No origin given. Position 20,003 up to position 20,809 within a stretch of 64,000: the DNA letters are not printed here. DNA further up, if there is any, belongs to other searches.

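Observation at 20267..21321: Small RNxxxH (HEPN-like) protein paired with a CPBP/Abi intramembrane protease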

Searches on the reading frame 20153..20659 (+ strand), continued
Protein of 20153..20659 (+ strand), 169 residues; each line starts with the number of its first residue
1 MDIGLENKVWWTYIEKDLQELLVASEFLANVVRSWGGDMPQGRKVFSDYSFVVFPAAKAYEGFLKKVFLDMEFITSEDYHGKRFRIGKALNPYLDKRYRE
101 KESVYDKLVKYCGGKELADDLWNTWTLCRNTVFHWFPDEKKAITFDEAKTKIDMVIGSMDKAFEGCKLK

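Call 69: search_protein_families(library=pfam, alignment_id=A2, max_evalue=0.01)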
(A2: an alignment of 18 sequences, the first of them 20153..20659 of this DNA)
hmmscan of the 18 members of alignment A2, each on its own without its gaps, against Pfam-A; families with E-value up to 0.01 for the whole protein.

A. member 1, window:20153-20659:+ (169 aa): 2 families
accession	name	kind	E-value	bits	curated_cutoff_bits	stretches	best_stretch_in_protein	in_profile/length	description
PF18869.6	HEPN_RnaseLS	-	2e-05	25.4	29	1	45-81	24-60/124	RnaseLS-like HEPN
PF19034.5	RnlA-toxin_DBD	-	0.002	18.9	27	1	45-89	40-87/125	RNase LS, bacterial toxin DBD domain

B. families by the number of members that match (of 18 scanned): 2 families
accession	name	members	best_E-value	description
PF18869.6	HEPN_RnaseLS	15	5.5e-07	RnaseLS-like HEPN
PF19034.5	RnlA-toxin_DBD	15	1.7e-06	RNase LS, bacterial toxin DBD domain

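Call 70: predict_structure(alignment_id=A4)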
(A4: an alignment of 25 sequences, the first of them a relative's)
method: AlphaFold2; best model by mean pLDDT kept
length: 383 residues; sequences in the alignment: 25
mean_pLDDT: 83.5   pTM: 0.70
mean pLDDT of the five models: 83.5, 82.3, 82.0, 82.0, 80.5
residues with pLDDT >= 90: 140; 70-90: 201; 50-70: 33; < 50: 9
segments of 3 or more residues with pLDDT < 50: 90-93, 381-383
pLDDT, mean of each block of 10 residues (from residue 1): 70 92 94 87 90 92 83 79 69 65 80 90 55 80 93 87 78 91 92 86 90 92 85 71 80 79 75 82 90 92 85 92 92 89 90 90 85 73 48
secondary structure, 60 per line:
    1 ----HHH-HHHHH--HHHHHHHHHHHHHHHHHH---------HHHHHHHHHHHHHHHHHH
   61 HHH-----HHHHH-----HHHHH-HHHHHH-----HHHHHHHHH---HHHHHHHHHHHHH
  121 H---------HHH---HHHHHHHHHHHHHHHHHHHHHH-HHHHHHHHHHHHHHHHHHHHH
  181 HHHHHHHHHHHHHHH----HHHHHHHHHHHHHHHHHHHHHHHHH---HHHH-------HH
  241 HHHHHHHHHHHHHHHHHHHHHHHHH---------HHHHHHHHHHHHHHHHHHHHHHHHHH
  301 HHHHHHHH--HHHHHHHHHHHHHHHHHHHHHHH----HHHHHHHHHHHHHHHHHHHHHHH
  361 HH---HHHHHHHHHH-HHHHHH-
elements in order: H9-13 H16-33 H43-63 H69-73 H79-83 H85-90 H96-104 H108-121 H137-158 H160-195 H200-224 H228-231 H239-265 H275-308 H311-333 H338-362 H366-375 H377-382

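Call 72: fold_search(model_id=the predicted structure, library=pdb)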
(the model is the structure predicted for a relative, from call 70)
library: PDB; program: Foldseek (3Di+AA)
matches with E <= 10: 142; with E <= 0.001: 0
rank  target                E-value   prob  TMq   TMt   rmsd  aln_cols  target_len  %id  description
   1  4cad_I                4.4e-01  0.98  0.36  0.50   5.6       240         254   20  Mechanism of farnesylated CAAX protein processing by the integral membrane protease Rce1 (released 2013-11-27)
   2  4cad_L                5.7e-01  0.98  0.38  0.53   5.6       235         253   20  Mechanism of farnesylated CAAX protein processing by the integral membrane protease Rce1 (released 2013-11-27)
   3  1ufb_A                5.9e-01  0.75  0.18  0.41   8.3       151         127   16  Crystal structure of TT1696 from Thermus thermophilus HB8 (released 2003-11-28)
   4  4ea3_B                7.3e-01  0.10  0.15  0.15  21.6       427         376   10  Structure of the N/OFQ Opioid Receptor in Complex with a Peptide Mimetic (released 2012-04-25)
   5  9vsp_A                8.3e-01  0.10  0.14  0.14  22.4       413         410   12  The DCY1020-bound structure of TMEM175 (released 2025-09-17)
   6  2hsb                  1.4e+00  0.97  0.26  0.69   6.1       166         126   14  Crystal structure of a hepn domain containing protein (af_0298) from archaeoglobus fulgidus at 1.95 A resolution (released 2006-08-15)
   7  8qcy                  1.5e+00  0.08  0.16  0.15  24.5       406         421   11  Cryo-EM structure of the outward-facing FLVCR2 (released 2024-04-17)
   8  4cad_C                1.6e+00  0.69  0.33  0.45   6.0       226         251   18  Mechanism of farnesylated CAAX protein processing by the integral membrane protease Rce1 (released 2013-11-27)
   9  8xeh_D                1.8e+00  0.28  0.17  0.34   7.3       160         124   11  Crystal structure of HEPN-MNT complex (released 2024-12-18)
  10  9g71_A                1.9e+00  0.04  0.10  0.10  38.4       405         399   12  Cryo-EM structure of TTYH2 in complex with lipids in GDN (released 2025-05-21)
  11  5y50                  2.0e+00  0.06  0.14  0.13  20.9       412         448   14  Crystal structure of eukaryotic MATE transporter AtDTX14 (released 2017-12-06)
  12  8ugc_A                2.1e+00  0.03  0.11  0.11  22.4       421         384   11  FD15: Flat repeat helix-turn-helix-turn protein (released 2023-12-27)
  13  3dyj_A                2.2e+00  0.09  0.20  0.22  18.9       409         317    8  Crystal Structure of the R11R12 Domains of Talin (released 2009-01-27)
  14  3mfn_D                2.3e+00  0.69  0.20  0.52   5.6       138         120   10  Dfer_2879 protein of unknown function from Dyadobacter fermentans (released 2010-04-14)
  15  9lvb_A                2.3e+00  0.07  0.15  0.13  18.4       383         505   11  IAA-free AUX1 (released 2025-07-23)
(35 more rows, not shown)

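Call 73: find_encoding_contigs(protein=P0297, flank=4000, max_places=1)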
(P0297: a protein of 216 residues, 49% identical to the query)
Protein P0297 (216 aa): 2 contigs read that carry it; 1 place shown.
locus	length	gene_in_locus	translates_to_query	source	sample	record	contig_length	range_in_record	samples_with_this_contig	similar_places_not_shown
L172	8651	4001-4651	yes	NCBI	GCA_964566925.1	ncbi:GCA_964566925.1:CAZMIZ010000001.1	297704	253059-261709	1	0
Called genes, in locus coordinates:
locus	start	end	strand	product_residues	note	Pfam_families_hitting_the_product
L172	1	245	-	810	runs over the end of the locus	PF00912:Transgly, PF00905:Transpeptidase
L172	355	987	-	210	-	-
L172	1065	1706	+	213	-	PF00702:Hydrolase, PF03767:Acid_phosphat_B (weak), PF06888:Put_Phosphatase, PF12710:HAD, PF13419:HAD_2, PF05116:S6PP (weak), PF08282:Hydrolase_3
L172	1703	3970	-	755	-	PF00912:Transgly, PF00905:Transpeptidase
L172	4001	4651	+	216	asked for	PF02517:Rce1-like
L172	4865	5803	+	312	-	PF18915:DUF5667, PF14478:DUF4430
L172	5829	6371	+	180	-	PF20221:DUF6580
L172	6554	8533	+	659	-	-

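Call 74: find_encoding_contigs(protein=P0306, flank=4000, max_places=1)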
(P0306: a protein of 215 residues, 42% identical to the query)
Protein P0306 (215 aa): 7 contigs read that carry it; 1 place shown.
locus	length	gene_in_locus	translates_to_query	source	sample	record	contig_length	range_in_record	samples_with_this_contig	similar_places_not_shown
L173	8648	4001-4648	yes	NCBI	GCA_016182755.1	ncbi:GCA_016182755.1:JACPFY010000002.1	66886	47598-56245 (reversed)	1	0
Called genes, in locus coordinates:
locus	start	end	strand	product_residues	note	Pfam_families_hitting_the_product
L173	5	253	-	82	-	PF05016:ParE_toxin (weak)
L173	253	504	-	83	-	PF02604:PhdYeFM_antitox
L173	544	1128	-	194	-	-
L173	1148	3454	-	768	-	PF00912:Transgly, PF00905:Transpeptidase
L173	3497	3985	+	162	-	-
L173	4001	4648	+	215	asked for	PF02517:Rce1-like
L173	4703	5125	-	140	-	PF01258:zf-dskA_traR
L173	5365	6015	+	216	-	PF00027:cNMP_binding, PF13545:HTH_Crp_2, PF00325:Crp (weak)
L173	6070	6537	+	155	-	-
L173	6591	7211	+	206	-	PF18915:DUF5667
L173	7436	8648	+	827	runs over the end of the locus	PF00317:Ribonuc_red_lgN, PF02867:Ribonuc_red_lgC, PF12637:TSCPD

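Call 75: find_encoding_contigs(protein=P0327, flank=4000, max_places=1)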
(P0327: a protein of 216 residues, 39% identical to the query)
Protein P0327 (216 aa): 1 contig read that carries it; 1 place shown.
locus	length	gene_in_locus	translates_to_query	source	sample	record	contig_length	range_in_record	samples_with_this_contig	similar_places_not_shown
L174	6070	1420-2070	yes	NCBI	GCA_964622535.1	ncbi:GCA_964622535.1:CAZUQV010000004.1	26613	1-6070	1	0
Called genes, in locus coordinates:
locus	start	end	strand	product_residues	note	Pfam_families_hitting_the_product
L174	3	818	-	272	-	?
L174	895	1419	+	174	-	PF18869:HEPN_RnaseLS (weak)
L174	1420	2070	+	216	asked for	PF02517:Rce1-like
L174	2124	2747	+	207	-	PF18915:DUF5667 (weak)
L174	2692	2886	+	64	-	-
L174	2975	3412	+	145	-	PF22811:Zn_ribbon_NrdR, PF03477:ATP-cone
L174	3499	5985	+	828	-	PF00317:Ribonuc_red_lgN, PF02867:Ribonuc_red_lgC, PF12637:TSCPD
